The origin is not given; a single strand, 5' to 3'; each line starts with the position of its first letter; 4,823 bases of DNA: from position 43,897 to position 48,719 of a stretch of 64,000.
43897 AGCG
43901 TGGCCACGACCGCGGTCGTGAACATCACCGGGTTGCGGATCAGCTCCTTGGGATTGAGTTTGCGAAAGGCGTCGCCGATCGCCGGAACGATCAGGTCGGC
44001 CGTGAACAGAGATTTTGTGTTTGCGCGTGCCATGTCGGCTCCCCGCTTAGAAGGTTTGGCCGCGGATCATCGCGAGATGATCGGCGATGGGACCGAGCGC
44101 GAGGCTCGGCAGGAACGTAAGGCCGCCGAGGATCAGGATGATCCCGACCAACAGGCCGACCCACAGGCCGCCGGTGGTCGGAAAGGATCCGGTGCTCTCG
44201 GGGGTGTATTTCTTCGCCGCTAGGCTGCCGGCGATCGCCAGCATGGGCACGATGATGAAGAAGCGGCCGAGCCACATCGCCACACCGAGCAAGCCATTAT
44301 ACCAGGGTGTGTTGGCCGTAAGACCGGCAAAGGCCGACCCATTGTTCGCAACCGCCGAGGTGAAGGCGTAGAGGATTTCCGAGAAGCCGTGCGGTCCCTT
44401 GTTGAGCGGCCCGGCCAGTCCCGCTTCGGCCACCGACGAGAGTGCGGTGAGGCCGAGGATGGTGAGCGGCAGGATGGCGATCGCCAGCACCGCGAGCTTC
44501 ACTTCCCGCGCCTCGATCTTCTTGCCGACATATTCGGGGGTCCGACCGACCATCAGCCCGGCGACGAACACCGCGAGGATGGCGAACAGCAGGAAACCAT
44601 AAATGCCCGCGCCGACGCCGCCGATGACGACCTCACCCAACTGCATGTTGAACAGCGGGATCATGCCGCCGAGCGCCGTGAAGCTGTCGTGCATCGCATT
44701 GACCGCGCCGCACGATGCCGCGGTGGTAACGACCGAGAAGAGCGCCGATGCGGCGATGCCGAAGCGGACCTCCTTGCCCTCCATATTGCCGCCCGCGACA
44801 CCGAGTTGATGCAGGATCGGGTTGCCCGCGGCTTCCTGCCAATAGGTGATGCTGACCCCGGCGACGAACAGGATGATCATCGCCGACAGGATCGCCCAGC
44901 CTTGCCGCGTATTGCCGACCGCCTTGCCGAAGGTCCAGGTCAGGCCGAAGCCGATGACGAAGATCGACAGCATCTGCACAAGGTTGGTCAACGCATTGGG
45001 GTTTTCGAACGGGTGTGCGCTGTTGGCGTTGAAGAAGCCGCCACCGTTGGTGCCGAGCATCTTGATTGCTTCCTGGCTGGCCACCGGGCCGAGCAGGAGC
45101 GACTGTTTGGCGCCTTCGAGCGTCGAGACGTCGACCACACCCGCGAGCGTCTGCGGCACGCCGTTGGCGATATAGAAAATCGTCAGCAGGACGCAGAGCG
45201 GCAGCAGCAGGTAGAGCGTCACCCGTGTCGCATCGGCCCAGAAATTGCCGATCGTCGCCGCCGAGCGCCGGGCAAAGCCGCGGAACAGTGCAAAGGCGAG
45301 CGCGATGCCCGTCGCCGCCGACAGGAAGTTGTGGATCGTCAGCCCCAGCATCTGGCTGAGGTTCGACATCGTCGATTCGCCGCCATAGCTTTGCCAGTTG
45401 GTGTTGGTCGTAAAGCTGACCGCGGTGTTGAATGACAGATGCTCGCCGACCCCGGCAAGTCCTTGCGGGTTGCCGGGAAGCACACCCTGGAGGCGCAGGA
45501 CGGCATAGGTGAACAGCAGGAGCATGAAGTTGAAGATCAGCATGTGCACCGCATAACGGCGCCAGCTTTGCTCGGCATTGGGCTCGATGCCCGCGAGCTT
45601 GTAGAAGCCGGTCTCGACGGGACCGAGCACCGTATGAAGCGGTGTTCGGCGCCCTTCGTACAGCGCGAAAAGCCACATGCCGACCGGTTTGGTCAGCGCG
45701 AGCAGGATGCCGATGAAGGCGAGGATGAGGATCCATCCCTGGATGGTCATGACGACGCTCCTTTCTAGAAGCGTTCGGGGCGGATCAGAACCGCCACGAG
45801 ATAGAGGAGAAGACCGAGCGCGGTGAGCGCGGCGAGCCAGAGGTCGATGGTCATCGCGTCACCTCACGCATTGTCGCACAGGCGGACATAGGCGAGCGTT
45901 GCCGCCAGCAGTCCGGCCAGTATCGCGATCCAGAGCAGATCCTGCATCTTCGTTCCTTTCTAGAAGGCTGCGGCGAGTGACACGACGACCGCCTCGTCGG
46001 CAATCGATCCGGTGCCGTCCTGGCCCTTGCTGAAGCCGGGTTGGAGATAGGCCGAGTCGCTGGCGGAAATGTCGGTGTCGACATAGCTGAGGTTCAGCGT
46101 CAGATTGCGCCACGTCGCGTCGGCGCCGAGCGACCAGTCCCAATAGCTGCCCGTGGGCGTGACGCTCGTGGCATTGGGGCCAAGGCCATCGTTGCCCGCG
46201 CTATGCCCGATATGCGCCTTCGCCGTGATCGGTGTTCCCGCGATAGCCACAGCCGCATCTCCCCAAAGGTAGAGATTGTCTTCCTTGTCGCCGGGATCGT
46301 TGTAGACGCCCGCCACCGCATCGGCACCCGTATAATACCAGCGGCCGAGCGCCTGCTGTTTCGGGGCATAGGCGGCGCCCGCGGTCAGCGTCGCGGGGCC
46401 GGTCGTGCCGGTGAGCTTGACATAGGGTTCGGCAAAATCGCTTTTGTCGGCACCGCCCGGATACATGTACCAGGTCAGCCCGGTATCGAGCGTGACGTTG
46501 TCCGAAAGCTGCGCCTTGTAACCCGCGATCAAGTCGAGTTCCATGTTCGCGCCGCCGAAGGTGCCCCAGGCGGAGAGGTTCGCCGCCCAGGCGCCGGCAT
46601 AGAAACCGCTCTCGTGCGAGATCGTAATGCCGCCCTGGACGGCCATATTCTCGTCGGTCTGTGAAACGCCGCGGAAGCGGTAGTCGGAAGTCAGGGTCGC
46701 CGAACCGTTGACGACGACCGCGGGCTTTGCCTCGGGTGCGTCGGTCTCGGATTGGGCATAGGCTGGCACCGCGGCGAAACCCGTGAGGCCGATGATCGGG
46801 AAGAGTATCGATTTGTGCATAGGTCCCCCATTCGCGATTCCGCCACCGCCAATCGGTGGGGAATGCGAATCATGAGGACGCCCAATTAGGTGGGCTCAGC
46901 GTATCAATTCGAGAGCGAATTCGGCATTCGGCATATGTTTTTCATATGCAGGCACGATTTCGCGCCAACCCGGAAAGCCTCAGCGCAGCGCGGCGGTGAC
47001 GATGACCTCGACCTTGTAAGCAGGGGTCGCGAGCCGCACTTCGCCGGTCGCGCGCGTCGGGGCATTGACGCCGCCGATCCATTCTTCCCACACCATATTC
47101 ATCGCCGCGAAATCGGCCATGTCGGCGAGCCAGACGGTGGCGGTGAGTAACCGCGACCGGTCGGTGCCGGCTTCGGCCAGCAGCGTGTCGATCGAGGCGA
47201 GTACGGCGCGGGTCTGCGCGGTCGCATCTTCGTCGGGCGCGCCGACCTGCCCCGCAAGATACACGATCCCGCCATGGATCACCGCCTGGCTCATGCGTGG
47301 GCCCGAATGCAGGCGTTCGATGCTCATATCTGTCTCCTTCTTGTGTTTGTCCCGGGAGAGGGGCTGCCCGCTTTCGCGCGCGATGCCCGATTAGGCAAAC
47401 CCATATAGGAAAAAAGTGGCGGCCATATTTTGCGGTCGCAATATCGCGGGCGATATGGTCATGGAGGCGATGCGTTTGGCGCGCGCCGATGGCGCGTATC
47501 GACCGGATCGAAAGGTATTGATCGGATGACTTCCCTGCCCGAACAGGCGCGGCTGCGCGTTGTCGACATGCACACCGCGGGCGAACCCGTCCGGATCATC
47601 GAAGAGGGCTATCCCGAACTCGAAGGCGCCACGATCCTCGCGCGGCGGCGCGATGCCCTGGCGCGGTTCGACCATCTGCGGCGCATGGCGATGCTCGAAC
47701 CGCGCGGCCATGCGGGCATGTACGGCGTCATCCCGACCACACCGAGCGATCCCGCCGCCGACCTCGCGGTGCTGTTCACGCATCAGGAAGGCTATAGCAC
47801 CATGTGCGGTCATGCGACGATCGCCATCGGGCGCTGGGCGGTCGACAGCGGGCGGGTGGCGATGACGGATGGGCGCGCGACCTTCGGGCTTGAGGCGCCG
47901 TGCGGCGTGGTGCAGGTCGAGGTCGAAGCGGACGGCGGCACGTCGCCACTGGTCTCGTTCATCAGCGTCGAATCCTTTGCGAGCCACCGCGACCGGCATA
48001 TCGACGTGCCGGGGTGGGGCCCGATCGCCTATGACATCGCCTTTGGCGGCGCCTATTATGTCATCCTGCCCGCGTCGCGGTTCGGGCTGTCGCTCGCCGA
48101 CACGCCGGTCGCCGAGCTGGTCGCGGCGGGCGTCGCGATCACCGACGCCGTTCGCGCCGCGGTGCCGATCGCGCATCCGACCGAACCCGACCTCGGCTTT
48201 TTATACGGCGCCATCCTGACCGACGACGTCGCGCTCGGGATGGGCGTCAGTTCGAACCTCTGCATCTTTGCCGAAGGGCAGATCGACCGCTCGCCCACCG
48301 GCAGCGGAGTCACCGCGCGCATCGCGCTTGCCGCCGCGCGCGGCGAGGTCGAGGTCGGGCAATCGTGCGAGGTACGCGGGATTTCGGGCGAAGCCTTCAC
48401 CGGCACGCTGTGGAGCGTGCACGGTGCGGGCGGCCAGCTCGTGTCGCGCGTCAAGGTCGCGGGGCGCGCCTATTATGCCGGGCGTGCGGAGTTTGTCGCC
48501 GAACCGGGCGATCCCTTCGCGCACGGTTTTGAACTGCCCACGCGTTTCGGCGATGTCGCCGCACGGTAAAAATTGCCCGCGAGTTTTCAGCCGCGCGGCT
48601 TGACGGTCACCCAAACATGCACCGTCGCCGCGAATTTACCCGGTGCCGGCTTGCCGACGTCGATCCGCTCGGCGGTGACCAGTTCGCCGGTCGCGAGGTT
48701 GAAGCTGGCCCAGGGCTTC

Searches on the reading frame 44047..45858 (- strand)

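Call 15: search_protein_families(library=pfam, proteins=[window:44047-45858:-], max_evalue=0.0001)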
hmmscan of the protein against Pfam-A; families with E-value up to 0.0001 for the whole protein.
window:44047-45858:- (603 aa): 1 family
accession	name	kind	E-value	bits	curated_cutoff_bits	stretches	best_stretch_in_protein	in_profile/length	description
PF03814.21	KdpA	-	2.1e-240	799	22.6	1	47-595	2-548/548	Potassium-transporting ATPase A subunit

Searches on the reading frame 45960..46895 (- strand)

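Call 15: search_protein_families(library=pfam, proteins=[window:45960-46895:-], max_evalue=0.0001)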
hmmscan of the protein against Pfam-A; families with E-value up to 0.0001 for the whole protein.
window:45960-46895:- (311 aa): 1 family
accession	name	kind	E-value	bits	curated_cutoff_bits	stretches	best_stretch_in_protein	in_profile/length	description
PF09694.16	Gcw_chp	-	6e-50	170.8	24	1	57-311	5-230/230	Bacterial protein of unknown function (Gcw_chp)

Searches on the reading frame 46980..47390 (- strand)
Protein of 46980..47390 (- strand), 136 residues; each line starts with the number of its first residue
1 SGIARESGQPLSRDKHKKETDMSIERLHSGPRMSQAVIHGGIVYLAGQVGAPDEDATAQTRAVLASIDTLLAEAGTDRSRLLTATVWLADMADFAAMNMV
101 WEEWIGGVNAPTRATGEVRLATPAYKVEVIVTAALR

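Call 15: search_protein_families(library=pfam, proteins=[window:46980-47390:-], max_evalue=0.0001)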
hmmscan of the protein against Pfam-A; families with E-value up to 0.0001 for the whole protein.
window:46980-47390:- (136 aa): 1 family
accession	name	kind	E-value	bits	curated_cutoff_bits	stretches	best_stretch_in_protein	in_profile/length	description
PF01042.26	Ribonuc_L-PSP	-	1.1e-24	87.2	27.3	1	31-134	9-120/121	Endoribonuclease L-PSP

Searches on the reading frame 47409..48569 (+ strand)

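Call 15: search_protein_families(library=pfam, proteins=[window:47409-48569:+], max_evalue=0.0001)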
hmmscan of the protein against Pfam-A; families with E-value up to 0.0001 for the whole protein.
window:47409-48569:+ (386 aa): 1 family
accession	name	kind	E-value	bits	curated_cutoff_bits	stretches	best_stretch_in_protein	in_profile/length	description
PF05544.16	Pro_racemase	-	1.7e-94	317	27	1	51-374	1-324/325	Proline racemase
